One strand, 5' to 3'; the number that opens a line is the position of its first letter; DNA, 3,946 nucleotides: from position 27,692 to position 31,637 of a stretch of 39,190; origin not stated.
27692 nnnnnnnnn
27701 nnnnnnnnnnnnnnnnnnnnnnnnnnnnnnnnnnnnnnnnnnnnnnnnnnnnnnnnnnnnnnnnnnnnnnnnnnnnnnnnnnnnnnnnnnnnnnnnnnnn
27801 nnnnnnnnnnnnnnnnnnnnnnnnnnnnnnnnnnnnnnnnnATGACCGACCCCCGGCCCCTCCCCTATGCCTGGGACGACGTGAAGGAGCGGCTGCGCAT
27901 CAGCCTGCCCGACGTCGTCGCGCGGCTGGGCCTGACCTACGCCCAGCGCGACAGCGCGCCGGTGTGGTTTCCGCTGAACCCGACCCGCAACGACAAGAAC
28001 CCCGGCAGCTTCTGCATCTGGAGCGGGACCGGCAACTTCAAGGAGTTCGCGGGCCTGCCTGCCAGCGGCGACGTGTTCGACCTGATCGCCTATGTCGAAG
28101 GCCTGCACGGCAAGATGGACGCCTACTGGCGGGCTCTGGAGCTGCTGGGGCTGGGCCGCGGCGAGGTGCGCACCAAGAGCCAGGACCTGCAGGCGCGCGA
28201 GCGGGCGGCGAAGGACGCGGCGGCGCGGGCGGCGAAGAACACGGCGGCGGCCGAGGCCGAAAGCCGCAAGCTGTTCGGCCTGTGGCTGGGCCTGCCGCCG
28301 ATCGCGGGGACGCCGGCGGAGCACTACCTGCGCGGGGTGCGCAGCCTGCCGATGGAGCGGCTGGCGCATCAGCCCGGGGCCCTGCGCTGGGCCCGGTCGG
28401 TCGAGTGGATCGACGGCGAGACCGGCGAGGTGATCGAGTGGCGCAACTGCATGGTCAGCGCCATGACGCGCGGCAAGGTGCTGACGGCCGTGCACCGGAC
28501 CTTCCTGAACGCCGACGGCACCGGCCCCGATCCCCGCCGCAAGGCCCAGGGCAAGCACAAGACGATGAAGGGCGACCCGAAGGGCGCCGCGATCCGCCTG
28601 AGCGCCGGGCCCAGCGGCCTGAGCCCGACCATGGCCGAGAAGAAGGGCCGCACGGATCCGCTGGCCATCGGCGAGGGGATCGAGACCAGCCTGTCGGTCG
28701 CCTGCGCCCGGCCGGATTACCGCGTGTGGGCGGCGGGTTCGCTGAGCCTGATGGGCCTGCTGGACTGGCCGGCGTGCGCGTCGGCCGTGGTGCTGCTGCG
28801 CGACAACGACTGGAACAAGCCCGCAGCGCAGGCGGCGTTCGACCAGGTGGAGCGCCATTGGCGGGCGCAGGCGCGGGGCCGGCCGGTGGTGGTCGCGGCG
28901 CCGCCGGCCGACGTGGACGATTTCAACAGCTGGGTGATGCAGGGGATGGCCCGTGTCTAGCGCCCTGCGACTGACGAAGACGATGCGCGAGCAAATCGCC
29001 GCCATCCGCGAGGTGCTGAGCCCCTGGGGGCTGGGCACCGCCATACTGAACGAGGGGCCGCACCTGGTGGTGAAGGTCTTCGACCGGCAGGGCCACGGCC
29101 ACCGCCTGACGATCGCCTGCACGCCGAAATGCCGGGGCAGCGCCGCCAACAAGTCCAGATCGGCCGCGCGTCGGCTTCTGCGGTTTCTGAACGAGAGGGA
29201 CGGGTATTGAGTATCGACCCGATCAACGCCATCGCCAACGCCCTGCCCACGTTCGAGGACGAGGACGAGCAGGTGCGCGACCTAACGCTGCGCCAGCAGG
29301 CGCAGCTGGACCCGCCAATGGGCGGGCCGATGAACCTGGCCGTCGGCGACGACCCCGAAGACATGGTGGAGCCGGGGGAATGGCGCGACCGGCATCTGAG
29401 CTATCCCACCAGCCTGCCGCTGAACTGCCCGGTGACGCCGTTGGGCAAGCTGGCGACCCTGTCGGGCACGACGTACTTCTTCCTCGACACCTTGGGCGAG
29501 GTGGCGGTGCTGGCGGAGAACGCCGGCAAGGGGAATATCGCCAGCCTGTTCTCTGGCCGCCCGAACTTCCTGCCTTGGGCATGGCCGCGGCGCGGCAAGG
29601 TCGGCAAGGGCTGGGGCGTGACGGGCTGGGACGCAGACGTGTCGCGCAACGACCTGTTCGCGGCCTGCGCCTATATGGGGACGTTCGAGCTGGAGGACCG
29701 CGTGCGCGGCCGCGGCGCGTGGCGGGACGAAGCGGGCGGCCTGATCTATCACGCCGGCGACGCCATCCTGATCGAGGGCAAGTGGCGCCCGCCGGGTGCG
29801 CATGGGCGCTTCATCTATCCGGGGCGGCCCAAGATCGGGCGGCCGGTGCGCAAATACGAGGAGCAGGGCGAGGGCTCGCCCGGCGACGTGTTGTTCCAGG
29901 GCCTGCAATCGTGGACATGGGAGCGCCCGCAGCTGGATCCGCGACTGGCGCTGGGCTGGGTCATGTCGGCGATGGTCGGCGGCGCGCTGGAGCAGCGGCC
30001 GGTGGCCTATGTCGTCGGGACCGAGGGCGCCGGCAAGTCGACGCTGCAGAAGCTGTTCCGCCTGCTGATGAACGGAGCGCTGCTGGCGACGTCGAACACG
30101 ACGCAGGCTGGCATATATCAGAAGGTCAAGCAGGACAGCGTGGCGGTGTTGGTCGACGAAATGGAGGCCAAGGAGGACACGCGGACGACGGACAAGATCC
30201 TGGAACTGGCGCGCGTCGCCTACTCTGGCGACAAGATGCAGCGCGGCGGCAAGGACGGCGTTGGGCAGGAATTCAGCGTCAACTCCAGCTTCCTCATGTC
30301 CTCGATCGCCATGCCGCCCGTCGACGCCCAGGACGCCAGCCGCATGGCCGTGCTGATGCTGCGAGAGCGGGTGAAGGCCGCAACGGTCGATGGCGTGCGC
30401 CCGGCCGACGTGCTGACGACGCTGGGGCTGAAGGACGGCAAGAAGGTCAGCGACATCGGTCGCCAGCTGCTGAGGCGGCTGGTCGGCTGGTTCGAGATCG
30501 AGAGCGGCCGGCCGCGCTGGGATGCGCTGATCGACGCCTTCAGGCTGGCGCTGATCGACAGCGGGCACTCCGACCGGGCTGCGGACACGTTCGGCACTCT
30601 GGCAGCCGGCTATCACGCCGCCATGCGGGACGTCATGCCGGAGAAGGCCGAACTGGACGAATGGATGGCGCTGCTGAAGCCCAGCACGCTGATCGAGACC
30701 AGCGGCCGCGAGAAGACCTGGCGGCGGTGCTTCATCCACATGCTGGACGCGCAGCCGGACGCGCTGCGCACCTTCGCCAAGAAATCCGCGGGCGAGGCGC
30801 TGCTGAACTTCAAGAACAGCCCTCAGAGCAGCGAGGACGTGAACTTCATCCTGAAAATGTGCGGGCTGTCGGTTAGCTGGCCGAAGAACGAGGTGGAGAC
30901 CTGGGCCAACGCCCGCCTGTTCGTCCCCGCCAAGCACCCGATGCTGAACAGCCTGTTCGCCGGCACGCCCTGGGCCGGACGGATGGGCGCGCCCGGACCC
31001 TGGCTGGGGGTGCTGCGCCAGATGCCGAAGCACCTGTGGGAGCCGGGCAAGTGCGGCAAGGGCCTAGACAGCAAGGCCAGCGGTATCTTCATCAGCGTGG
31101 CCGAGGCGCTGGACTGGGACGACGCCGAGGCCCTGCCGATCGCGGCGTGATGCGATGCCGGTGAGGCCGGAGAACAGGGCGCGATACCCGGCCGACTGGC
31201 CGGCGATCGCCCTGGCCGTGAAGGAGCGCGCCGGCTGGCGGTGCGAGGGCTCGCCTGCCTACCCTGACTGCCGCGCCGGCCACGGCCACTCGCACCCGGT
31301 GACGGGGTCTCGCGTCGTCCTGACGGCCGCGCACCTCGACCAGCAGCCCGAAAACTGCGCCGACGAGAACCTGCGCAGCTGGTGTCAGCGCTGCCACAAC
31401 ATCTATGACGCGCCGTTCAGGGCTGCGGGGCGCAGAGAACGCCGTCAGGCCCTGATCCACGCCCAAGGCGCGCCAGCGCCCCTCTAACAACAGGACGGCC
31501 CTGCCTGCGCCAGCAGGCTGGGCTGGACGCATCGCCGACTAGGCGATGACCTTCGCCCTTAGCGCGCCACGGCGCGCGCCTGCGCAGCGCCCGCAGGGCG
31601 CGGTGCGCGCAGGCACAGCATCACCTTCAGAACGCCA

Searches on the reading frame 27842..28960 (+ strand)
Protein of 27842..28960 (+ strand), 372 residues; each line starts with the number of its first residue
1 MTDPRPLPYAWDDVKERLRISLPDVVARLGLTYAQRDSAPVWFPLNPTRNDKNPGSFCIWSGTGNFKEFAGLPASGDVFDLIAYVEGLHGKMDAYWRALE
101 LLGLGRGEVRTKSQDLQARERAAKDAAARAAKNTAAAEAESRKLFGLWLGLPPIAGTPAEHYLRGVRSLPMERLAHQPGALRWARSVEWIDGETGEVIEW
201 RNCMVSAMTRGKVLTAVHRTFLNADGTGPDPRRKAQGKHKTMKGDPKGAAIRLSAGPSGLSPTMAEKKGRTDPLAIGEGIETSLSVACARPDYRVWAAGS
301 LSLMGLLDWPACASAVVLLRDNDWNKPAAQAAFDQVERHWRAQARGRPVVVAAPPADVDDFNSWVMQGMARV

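Call 9: search_protein_families(library=pfam, proteins=[window:27842-28960:+], max_evalue=0.001)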
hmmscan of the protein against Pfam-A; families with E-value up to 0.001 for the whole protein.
window:27842-28960:+ (372 aa): 2 families
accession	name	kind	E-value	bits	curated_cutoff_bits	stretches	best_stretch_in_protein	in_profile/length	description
PF23639.1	DUF7146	-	6.2e-16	59.1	27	1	142-253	5-105/105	Domain of unknown function (DUF7146)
PF13362.12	Toprim_3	-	6.3e-12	46.2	27.2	1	274-367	2-91/95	Toprim domain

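Call 10: search_protein_families(library=phrogs, proteins=[window:27842-28960:+], max_evalue=0.001)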
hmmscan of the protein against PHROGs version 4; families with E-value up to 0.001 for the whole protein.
window:27842-28960:+ (372 aa): 1 family
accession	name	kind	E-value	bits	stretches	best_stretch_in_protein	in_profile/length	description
phrog_510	-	DNA, RNA and nucleotide metabolism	3.9e-27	96.3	1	75-370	75-350/667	DNA primase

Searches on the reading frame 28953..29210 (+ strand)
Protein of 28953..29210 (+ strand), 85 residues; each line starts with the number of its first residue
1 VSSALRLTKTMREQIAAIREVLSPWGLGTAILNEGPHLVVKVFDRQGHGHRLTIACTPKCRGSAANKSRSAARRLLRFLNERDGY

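Call 31: search_protein_families(library=pfam, proteins=[window:28953-29210:+], max_evalue=0.01)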
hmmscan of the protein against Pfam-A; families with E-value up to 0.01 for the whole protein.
window:28953-29210:+ (85 aa): 0 families

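Call 32: search_protein_families(library=phrogs, proteins=[window:28953-29210:+], max_evalue=0.01)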
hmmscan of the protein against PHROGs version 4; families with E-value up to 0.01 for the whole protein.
window:28953-29210:+ (85 aa): 0 families

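Call 55: search_protein_families(library=ncbifam, proteins=[window:28953-29210:+], max_evalue=1)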
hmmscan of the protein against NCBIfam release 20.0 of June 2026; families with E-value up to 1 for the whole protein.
window:28953-29210:+ (85 aa): 1 family
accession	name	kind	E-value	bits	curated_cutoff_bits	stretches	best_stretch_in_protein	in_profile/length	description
NF041270.1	bla_Bcer_III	exception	0.25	10.6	670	1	16-64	206-254/314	class A beta-lactamase BlaIII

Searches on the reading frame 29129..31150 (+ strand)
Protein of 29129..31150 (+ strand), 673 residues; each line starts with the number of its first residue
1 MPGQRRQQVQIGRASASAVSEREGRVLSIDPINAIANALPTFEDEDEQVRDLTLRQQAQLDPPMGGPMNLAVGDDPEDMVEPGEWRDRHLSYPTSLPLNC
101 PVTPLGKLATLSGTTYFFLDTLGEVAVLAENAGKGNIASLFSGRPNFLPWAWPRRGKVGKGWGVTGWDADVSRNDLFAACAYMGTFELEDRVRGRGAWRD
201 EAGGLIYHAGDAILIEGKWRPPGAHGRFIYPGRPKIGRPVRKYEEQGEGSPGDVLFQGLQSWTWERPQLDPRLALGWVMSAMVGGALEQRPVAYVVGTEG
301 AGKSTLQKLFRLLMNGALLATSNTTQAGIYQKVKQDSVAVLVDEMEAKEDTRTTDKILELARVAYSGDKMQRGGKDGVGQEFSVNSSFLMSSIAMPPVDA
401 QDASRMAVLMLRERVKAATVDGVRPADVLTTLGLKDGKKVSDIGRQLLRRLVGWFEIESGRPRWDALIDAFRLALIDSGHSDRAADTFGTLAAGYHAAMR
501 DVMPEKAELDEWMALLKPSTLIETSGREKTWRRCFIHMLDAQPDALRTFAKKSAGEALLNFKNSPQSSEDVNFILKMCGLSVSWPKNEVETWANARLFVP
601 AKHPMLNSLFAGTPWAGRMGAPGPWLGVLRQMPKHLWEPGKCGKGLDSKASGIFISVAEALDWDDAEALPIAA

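Call 9: search_protein_families(library=pfam, proteins=[window:29129-31150:+], max_evalue=0.001)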
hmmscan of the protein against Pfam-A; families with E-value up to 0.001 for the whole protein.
window:29129-31150:+ (673 aa): 0 families

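Call 10: search_protein_families(library=phrogs, proteins=[window:29129-31150:+], max_evalue=0.001)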
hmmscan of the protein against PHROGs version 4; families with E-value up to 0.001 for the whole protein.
window:29129-31150:+ (673 aa): 2 families
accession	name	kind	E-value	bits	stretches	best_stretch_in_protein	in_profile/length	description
phrog_21086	-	unknown function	2.5e-59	202.4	1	92-665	47-607/617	-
phrog_35358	-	DNA, RNA and nucleotide metabolism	1.5e-38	133.4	1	168-503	471-799/968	DNA primase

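Call 59: find_related_loci(query=window:29129-31150:+, collection=viral_contigs, flank=10000)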
Query window:29129-31150:+ (673 aa) in viral_contigs; peptide patterns used: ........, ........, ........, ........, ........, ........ (x = any residue, [..] = any of these).
28 stretches matched a pattern; 14 encode a relative of the query (tblastn E <= 1e-3); 14 distinct loci.
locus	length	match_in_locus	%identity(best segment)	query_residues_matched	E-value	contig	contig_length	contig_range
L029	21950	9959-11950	73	25-673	0e+0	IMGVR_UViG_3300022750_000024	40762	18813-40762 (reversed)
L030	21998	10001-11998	66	7-673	0e+0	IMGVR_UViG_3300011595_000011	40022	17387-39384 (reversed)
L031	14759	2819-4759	66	27-673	0e+0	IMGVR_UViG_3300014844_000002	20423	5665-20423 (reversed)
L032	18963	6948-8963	64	2-673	0e+0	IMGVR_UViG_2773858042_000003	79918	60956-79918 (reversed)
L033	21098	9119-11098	65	7-666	0e+0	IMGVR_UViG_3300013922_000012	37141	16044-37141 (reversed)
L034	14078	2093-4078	66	10-673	0e+0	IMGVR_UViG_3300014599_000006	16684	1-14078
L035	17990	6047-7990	66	26-673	0e+0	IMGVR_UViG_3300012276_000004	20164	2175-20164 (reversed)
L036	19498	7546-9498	67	23-673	0e+0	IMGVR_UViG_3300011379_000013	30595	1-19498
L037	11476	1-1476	68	185-673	0e+0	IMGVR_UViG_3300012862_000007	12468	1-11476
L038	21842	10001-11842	53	29-662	0e+0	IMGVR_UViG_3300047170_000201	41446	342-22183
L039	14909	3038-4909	65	30-655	0e+0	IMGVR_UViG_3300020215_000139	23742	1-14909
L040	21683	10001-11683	34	46-633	4e-94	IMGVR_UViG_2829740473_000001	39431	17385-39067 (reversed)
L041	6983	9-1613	33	83-633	1e-71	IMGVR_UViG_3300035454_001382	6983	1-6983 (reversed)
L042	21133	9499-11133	36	61-633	1e-90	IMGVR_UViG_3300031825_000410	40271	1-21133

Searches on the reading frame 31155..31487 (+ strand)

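Call 31: search_protein_families(library=pfam, proteins=[window:31155-31487:+], max_evalue=0.01)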
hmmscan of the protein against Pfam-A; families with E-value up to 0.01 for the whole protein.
window:31155-31487:+ (110 aa): 0 families

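Call 32: search_protein_families(library=phrogs, proteins=[window:31155-31487:+], max_evalue=0.01)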
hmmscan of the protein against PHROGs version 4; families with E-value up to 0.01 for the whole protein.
window:31155-31487:+ (110 aa): 2 families
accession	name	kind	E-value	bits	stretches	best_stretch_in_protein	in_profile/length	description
phrog_1571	-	DNA, RNA and nucleotide metabolism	1.4e-26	93.8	1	4-104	1-113/128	HNH endonuclease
phrog_333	-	DNA, RNA and nucleotide metabolism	4.9e-07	31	1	7-98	13-92/138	HNH endonuclease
